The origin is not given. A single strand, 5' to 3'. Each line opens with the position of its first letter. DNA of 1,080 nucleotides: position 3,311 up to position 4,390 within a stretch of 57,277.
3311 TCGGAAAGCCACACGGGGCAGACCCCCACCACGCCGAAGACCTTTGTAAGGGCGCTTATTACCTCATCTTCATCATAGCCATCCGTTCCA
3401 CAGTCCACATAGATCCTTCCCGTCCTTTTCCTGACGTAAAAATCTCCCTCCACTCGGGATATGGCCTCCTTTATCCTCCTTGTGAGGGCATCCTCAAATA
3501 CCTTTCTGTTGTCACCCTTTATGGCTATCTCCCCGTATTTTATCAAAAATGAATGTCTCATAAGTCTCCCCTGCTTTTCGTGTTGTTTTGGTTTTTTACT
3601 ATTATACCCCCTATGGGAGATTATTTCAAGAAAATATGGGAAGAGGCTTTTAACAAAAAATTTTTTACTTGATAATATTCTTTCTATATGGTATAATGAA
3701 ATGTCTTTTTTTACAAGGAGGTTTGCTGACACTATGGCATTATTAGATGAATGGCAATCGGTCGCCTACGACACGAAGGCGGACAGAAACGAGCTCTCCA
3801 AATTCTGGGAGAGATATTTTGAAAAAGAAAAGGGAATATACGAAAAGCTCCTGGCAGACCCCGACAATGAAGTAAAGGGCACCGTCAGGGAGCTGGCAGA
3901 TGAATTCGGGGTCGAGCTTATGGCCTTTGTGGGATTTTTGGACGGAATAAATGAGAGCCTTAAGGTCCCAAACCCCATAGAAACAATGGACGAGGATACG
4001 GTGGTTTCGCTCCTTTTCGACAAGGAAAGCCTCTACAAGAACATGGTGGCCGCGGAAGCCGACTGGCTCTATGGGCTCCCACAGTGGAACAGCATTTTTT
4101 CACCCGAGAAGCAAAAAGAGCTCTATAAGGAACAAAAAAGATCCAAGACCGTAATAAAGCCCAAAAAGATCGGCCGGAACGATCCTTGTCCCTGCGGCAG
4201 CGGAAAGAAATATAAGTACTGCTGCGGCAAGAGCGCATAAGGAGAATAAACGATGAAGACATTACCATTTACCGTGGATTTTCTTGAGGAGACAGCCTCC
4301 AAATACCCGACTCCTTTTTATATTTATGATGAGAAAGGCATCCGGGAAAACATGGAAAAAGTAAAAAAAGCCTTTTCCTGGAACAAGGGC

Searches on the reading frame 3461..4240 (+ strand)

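Call 67: search_protein_families(library=pfam, proteins=[window:3461-4240:+], max_evalue=0.001)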
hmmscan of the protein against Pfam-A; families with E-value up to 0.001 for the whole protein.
window:3461-4240:+ (259 aa): 1 family
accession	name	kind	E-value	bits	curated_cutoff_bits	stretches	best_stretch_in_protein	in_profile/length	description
PF02810.21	SEC-C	-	7.2e-10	39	20.4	1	239-257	1-19/19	SEC-C motif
